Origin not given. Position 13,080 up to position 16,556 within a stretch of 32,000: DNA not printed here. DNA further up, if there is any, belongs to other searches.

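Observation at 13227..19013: Single 1.9-kaa polypeptide combining methyltransferase, coiled coil and three glycosyltransferase-like modules (candidate all-in-one polymerase, terminator and ruler)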

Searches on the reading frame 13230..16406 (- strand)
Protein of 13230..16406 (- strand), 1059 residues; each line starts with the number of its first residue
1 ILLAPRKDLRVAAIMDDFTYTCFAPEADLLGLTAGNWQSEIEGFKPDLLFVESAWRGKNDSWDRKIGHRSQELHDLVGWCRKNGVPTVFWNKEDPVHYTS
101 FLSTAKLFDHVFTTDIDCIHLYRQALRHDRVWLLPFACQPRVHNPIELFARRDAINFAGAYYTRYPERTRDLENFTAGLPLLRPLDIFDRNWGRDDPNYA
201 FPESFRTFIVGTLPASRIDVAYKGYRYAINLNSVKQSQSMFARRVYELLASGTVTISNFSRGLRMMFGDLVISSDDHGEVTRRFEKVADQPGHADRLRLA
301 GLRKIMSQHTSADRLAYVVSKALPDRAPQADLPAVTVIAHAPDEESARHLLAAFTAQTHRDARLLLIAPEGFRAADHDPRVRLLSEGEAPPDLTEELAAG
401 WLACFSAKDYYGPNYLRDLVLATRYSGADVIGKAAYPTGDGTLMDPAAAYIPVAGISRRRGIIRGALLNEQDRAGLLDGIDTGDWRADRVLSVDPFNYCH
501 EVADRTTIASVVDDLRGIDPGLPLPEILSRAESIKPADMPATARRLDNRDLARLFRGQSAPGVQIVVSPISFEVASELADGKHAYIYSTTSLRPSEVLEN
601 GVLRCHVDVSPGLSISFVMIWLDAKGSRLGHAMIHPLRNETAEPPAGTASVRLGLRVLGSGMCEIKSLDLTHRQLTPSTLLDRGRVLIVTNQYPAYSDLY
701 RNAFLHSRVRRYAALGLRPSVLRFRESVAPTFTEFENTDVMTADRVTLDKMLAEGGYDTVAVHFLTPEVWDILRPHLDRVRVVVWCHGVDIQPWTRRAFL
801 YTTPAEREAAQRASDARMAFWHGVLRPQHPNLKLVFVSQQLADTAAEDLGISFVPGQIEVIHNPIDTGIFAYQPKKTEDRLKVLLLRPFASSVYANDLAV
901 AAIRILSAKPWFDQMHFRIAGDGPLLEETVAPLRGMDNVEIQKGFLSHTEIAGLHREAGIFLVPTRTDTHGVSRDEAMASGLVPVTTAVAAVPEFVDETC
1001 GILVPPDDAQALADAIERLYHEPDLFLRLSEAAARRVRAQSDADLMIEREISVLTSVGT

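Call 42: find_related_loci(query=A1, collection=genome_contigs, flank=10000)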
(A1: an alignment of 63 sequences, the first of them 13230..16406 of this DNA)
Query A1 (1059 aa) in genome_contigs; peptide patterns used: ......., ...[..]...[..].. (x = any residue, [..] = any of these).
600 stretches matched a pattern (row limit reached: there are more); 593 encode a relative of the query (tblastn E <= 1e-3); the best 80 are kept; 80 distinct loci.
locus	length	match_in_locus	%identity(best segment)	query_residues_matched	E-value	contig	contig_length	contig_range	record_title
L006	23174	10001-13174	50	5-1056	0e+0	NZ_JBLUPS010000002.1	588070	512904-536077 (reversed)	Pseudomonas sp. NY11955 contig00002, whole genome shotgun sequence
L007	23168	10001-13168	49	5-1054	0e+0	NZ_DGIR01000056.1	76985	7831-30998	MAG: Pseudomonas sp. UBA4617 UBA4617_contig_393, whole genome shotgun sequence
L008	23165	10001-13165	49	7-1054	0e+0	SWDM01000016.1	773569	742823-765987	MAG: Nitrospira sp. isolate RSF3 Nitrospira_sp_RSF3_16, whole genome shotgun sequence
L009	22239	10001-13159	45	8-1054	0e+0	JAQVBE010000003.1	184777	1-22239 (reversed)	MAG: Aliarcobacter sp. isolate STD2_58 NODE_143_length_184777_cov_86.185080_Sandtown_D2, whole genome shotgun sequence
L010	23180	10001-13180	49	7-1055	0e+0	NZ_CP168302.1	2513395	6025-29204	Cupriavidus nantongensis strain HB4B5 chromosome 1, complete sequence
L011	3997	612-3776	48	7-1054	0e+0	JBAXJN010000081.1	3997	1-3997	MAG: Actinomycetes bacterium isolate ELA376 MAG376_81, whole genome shotgun sequence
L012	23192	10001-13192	49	5-1054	0e+0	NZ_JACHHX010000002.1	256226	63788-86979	Rehaibacterium terrae strain DSM 25897 Ga0415263_02, whole genome shotgun sequence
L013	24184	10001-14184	47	1-1057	0e+0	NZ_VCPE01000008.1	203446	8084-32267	Brucella haematophila strain CCUG 38531 contig_8, whole genome shotgun sequence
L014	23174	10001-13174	49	5-1054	0e+0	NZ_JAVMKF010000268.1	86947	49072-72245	MAG: Accumulibacter sp. isolate SCELSE-14 RS41505SPAdes_bin.147_0000000268, whole genome shotgun sequence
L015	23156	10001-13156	44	6-1052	0e+0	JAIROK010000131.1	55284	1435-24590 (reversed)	MAG: Campylobacteraceae bacterium isolate Cd354_bin72 k119_701103, whole genome shotgun sequence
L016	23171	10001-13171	44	8-1056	0e+0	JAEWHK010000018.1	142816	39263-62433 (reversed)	MAG: Proteobacteria bacterium isolate OH_PBlB_65 k127_392552, whole genome shotgun sequence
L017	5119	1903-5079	48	11-1054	0e+0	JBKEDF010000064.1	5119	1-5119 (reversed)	MAG: Pseudorhodobacter sp. isolate VLC_027 k121_17327492, whole genome shotgun sequence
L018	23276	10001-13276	45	5-1055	0e+0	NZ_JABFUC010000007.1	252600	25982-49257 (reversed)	Billgrantia campisalis strain A4 NODE_7_length_252600_cov_89.186788, whole genome shotgun sequence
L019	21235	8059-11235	47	9-1058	0e+0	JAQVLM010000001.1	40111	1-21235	MAG: Opitutales bacterium isolate STF1_11 NODE_1950_length_40111_cov_3.342737_Sandtown_F1, whole genome shotgun sequence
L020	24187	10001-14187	45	7-1054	0e+0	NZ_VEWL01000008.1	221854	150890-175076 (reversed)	Ochrobactrum teleogrylli strain LCB8 contig8, whole genome shotgun sequence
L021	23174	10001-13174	47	7-1056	0e+0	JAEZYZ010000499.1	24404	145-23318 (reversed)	MAG: Proteobacteria bacterium isolate OH_PFB_28 k127_190246, whole genome shotgun sequence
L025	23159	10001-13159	42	7-1056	0e+0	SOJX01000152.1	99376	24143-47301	MAG: Planctomycetota bacterium isolate E44_bin39 NODE_27_length_99376_cov_8.475015, whole genome shotgun sequence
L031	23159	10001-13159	44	9-1054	0e+0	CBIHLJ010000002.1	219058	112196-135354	MAG TPA_asm: uncultured Pseudoxanthomonas sp. isolate SRR17255039_concoct_13 genome assembly, contig: ERZ27337193.6, who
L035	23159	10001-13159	45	7-1054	0e+0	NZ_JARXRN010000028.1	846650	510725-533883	Luteimonas rhizosphaericola strain M1R5S18 165, whole genome shotgun sequence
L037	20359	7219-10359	39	7-1054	0e+0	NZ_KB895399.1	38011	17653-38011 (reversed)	Paenibacillus sanguinis 2301083 = DSM 16941 C557DRAFT_scaffold00024.24, whole genome shotgun sequence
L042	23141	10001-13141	40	7-1054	0e+0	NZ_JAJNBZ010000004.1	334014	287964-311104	Paenibacillus profundus strain YoMME NODE_4_length_334014_cov_113.250207, whole genome shotgun sequence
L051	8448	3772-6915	40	7-1057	0e+0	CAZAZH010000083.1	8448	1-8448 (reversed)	MAG TPA_asm: uncultured Syntrophomonas sp. isolate binchicken_co45_545 genome assembly, contig: NODE_16131_length_8448_c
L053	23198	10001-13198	41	4-1055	0e+0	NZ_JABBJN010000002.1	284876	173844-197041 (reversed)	Achromobacter sp. Bel Contig_2, whole genome shotgun sequence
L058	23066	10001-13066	38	7-1056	0e+0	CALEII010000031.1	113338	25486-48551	MAG TPA_asm: uncultured Clostridia bacterium isolate SRR6425774_bin.99_CONCOCT_v1.1_MAG genome assembly, contig: ERZ1767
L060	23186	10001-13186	47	1-1054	0e+0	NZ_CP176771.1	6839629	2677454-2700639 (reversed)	Pseudomonas sp. MPB23 chromosome, complete genome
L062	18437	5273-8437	45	7-1054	0e+0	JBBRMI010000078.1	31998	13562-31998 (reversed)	MAG: Polyangiales bacterium isolate La1_metabat2.022 LA1C_B2.022_k141_728427L_31998_cov_29.9934, whole genome shotgun se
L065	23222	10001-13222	37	5-1057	0e+0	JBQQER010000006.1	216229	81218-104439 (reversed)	Psychrobacter sp. 1Y11 NODE_6_length_216229_cov_1868.399992, whole genome shotgun sequence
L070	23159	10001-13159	50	9-1054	0e+0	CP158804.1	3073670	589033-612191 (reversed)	Ralstonia pickettii strain RAL3 chromosome 2, complete sequence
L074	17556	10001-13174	49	5-1052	0e+0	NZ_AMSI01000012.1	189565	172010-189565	Nitratireductor indicus C115 contig12, whole genome shotgun sequence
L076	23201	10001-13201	34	8-1054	0e+0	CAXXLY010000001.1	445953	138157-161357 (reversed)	MAG: Anaerolineales bacterium isolate db28be52-e32f-4f71-9c49-3cbd2ddbe7d1 genome assembly, contig: contig_1, whole geno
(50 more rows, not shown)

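Call 46: search_protein_families(library=pfam, proteins=[L058:8731-9534:+, L042:4791-5567:+, L008:3440-4714:+, L060:15150-16442:+, L065:14824-15555:+, L016:4457-5803:+, L021:20239-21966:+, L074:16014-17339:+, L013:2979-4313:+, L014:2000-3226:+], max_evalue=0.001)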
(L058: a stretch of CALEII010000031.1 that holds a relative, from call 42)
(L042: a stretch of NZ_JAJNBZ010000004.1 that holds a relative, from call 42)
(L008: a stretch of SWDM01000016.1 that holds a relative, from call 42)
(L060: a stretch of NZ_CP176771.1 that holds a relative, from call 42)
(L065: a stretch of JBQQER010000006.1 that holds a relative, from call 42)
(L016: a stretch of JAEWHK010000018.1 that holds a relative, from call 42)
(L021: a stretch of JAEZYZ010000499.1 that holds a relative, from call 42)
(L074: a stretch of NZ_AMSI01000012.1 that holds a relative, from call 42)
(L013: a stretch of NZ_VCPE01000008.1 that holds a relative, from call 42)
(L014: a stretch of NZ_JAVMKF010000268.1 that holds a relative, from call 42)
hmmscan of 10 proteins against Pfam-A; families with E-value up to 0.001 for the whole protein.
L058:8731-9534:+ (267 aa): 1 family
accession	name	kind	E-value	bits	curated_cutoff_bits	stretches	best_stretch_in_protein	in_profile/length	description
PF00005.33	ABC_tran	-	1.3e-22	81.3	25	1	41-172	1-136/137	ABC transporter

L042:4791-5567:+ (258 aa): 1 family
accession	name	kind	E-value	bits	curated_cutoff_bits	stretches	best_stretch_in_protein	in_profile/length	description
PF01061.29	ABC2_membrane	-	4.7e-16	59.4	26.9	1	15-218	3-210/211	ABC-2 type transporter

L008:3440-4714:+ (424 aa): 0 families

L060:15150-16442:+ (430 aa): 4 families
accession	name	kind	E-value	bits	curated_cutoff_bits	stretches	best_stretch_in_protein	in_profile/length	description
PF00534.26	Glycos_transf_1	-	4.9e-11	42.9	26.4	1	256-402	17-161/172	Glycosyl transferases group 1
PF13692.12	Glyco_trans_1_4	-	3e-09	37.7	27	1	257-396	4-139/142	Glycosyl transferases group 1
PF13579.12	Glyco_trans_4_4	-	3.6e-07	31.1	29.7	1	73-222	19-146/158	Glycosyl transferase 4-like domain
PF13524.12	Glyco_trans_1_2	-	0.00016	22.1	25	1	276-403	9-118/144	Glycosyl transferase-like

L065:14824-15555:+ (243 aa): 1 family
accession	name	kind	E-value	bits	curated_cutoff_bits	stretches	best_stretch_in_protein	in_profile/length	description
PF19786.4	DUF6270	-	1.1e-58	199.2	27.5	1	9-229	1-222/222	Family of unknown function (DUF6270)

L016:4457-5803:+ (448 aa): 0 families

L021:20239-21966:+ (575 aa): 3 families
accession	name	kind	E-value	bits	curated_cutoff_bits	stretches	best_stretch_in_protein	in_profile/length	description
PF02563.21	Poly_export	-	2e-15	57.1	28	1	102-173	4-74/77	Polysaccharide biosynthesis/export protein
PF22461.2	SLBB_2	-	6.5e-13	49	27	1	183-259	3-79/79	SLBB domain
PF10531.15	SLBB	-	2.5e-10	40.4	27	1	476-519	1-44/55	SLBB domain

L074:16014-17339:+ (441 aa): 2 families
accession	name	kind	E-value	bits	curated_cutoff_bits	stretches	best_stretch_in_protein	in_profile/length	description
PF13692.12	Glyco_trans_1_4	-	2.6e-08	34.7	27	1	279-404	2-138/142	Glycosyl transferases group 1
PF00534.26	Glycos_transf_1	-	0.0005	20.1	26.4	0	295-383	35-127/172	Glycosyl transferases group 1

L013:2979-4313:+ (444 aa): 2 families
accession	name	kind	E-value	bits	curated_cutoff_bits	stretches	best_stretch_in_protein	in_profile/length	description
PF05159.20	Capsule_synth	-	2.4e-38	132.8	20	1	106-368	3-268/310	Capsule polysaccharide biosynthesis protein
PF20471.4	DUF6716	-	0.00094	18.7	27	0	282-363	199-285/342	Putative glycosyltransferase (DUF6716)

L014:2000-3226:+ (408 aa): 3 families
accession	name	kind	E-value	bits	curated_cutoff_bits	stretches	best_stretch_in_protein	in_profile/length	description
PF22461.2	SLBB_2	-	2.6e-20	72.8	27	2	280-377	1-79/79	SLBB domain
PF02563.21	Poly_export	-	2.1e-19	69.9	28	1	98-193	2-76/77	Polysaccharide biosynthesis/export protein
PF10531.15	SLBB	-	2.1e-07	31.1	27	0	201-246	2-46/55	SLBB domain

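Call 49: search_protein_families(library=pfam, proteins=[L037:5904-7040:+, L051:2421-3593:+, L010:15378-17513:+, L037:10391-11107:+, L042:18666-19409:+, L037:18076-19098:+, L007:15978-17741:+, L008:3440-4714:+, L016:4457-5803:+, L020:21682-22422:-], max_evalue=0.1)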
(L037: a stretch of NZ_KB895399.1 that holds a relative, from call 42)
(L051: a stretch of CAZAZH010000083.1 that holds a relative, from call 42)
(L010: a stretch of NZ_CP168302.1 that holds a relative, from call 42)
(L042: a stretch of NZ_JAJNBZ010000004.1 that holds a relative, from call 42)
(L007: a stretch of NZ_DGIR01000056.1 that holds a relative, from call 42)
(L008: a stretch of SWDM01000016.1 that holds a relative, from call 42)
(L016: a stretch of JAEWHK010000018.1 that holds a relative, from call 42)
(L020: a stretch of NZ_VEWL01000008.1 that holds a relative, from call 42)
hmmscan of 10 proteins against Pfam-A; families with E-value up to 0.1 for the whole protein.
L037:5904-7040:+ (378 aa): 29 families (the best 25 are shown)
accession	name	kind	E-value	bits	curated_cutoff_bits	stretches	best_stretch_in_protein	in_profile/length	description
PF13847.12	Methyltransf_31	-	1.7e-16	60.6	27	1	44-148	4-111/145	Methyltransferase domain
PF13489.12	Methyltransf_23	-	2.3e-14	53.9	27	1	42-150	21-120/164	Methyltransferase domain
PF08241.18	Methyltransf_11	-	6.2e-13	49.6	21.2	1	48-146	1-95/95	Methyltransferase domain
PF08242.18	Methyltransf_12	-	1.1e-12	48.9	30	1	48-143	1-97/98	Methyltransferase domain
PF13649.12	Methyltransf_25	-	1.5e-12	48.4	27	1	47-142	1-97/97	Methyltransferase domain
PF08003.17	Methyltransf_9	-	3.3e-08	33.3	23.8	1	33-146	105-217/315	Protein of unknown function (DUF1698)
PF02353.26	CMAS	-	1.4e-06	28.3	27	1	33-147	49-165/273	Mycolic acid cyclopropane synthetase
PF05175.20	MTS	-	1.6e-05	25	23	1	43-146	31-138/170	Methyltransferase small domain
PF05219.18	DREV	-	3.4e-05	23.5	26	1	26-160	77-200/265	DREV methyltransferase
PF06325.19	PrmA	-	4.1e-05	23.6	22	1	43-146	161-258/296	Ribosomal protein L11 methyltransferase (PrmA)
PF05401.17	NodS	-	0.00011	22.5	24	1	42-137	42-132/201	Nodulation protein S (NodS)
PF01209.24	Ubie_methyltran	-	0.00012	22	20.1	1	29-146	33-151/233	ubiE/COQ5 methyltransferase family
PF12847.13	Methyltransf_18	-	0.00035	21.1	27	1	33-117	3-88/151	Methyltransferase domain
PF07021.18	MetW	-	0.00058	20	21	1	43-133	13-97/193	Methionine biosynthesis protein MetW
PF03848.20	TehB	-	0.0012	18.7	20.4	1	43-132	30-115/193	Tellurite resistance protein TehB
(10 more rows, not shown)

L051:2421-3593:+ (390 aa): 12 families
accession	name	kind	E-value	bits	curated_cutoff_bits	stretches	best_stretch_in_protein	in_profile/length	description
PF05050.19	Methyltransf_21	-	5.7e-21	75.8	22.7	1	52-206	1-172/173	Methyltransferase FkbM domain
PF11802.13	CENP-K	-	0.00024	21.2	27.2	1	250-365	34-150/263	Centromere-associated protein K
PF02475.24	TRM5-TYW2_MTfase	-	0.0021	18.5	28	1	45-114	35-105/164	TRM5/TYW2 methyltransferase domain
PF04286.17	DUF445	-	0.016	15.5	33.8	1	253-390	148-288/368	Protein of unknown function (DUF445)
PF05478.16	Prominin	-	0.018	13.6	34.3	1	276-364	192-285/799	Prominin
PF06156.18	YabA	-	0.026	15.6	30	1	314-364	4-54/103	Initiation control protein YabA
PF04849.18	HAP1_N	-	0.026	14.2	33.9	1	266-367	171-271/307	HAP1 N-terminal conserved region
PF20369.3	DUF6664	-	0.035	15.2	27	0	259-316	25-82/105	Family of unknown function (DUF6664)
PF14662.11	KASH_CCD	-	0.043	14.2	43.3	1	269-367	39-130/191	Coiled-coil region of CCDC155 or KASH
PF18233.7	Cdc13_OB4_dimer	-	0.045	14.4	25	0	127-179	19-72/115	Cdc13 OB4 dimerization domain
PF11917.13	DUF3435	-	0.075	12.4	25.8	0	259-349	283-370/418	Protein of unknown function (DUF3435)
PF21718.4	KH_DTX3L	-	0.084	13.1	27.4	0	274-354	20-98/128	DTX3L, KH-like domain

L010:15378-17513:+ (711 aa): 2 families
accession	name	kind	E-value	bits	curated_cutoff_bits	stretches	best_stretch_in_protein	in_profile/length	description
PF05159.20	Capsule_synth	-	2.3e-83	280.6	20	4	479-623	145-298/310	Capsule polysaccharide biosynthesis protein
PF12849.12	PBP_like_2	-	0.092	12.9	27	0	425-491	42-104/267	PBP superfamily domain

L037:10391-11107:+ (238 aa): 2 families
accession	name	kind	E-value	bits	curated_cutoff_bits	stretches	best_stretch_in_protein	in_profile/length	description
PF00535.33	Glycos_transf_2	-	7.6e-22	78.5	23.3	1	8-167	2-166/168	Glycosyl transferase family 2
PF15097.11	Ig_J_chain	-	0.067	13.5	27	0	115-171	17-70/134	Immunoglobulin J chain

L042:18666-19409:+ (247 aa): 2 families
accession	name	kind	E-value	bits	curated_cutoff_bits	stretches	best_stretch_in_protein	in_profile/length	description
PF00483.29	NTP_transferase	-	2e-60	204.9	21.2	1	2-232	1-241/245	Nucleotidyl transferase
PF12804.13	NTP_transf_3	-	1e-11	45.7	27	1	3-127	1-116/160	MobA-like NTP transferase domain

L037:18076-19098:+ (340 aa): 11 families
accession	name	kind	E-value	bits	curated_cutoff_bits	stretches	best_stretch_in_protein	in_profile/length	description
PF16363.11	GDP_Man_Dehyd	-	4e-94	316.2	27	1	4-305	1-332/332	GDP-mannose 4,6 dehydratase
PF01370.27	Epimerase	-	3.3e-71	239.9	20.9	1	4-241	2-240/240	NAD dependent epimerase/dehydratase family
PF01073.25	3Beta_HSD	-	1.2e-22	80.7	22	1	4-223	1-223/280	3-beta hydroxysteroid dehydrogenase/isomerase family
PF04321.23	RmlD_sub_bind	-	1.9e-20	73.5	27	1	1-269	1-241/287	RmlD substrate binding domain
PF02719.21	Polysacc_synt_2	-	4.2e-17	62.7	20.2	1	3-127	1-131/293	Polysaccharide biosynthesis protein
PF07993.18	NAD_binding_4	-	3.4e-14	53.1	20.1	1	68-178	83-206/258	Male sterility protein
PF13460.12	NAD_binding_10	-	1.4e-07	32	27.2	1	7-135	1-110/184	NAD(P)H-binding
PF00106.31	adh_short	-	7.9e-05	22.7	26.6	1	4-165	4-165/195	short chain dehydrogenase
PF05368.20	NmrA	-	0.00031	20.9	27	1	2-120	4-103/298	NmrA-like family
PF03435.24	Sacchrp_dh_NADP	-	0.00059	20.6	25.1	1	8-89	5-83/129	Saccharopine dehydrogenase NADP binding domain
PF08659.16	KR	-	0.045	14.1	22.6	0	4-72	4-74/180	KR domain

L007:15978-17741:+ (587 aa): 1 family
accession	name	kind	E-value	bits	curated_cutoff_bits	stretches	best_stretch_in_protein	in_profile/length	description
PF11990.13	DUF3487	-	0.0063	16.7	27.8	0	139-187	32-81/114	Protein of unknown function (DUF3487)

L008:3440-4714:+ (424 aa): 4 families
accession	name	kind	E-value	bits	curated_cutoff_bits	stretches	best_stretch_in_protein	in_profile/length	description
PF02706.20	Wzz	-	0.0062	17.3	25.5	1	60-121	8-68/91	Chain length determinant protein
PF25481.1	Nucleoprot-TPR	-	0.019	15.4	27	1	287-333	30-76/80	Nucleoprotein TPR-like domain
PF12939.12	DUF3837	-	0.068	14.1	25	0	312-361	48-99/101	Domain of unknown function (DUF3837)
PF03071.21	GNT-I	-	0.099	11.8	25.4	0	223-347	44-169/434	GNT-I family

L016:4457-5803:+ (448 aa): 0 families

L020:21682-22422:- (246 aa): 1 family
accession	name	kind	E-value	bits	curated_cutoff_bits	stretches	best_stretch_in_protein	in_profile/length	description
PF00528.27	BPD_transp_1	-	1.8e-25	90.2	26.4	1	58-237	2-181/184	Binding-protein-dependent transport system inner membrane component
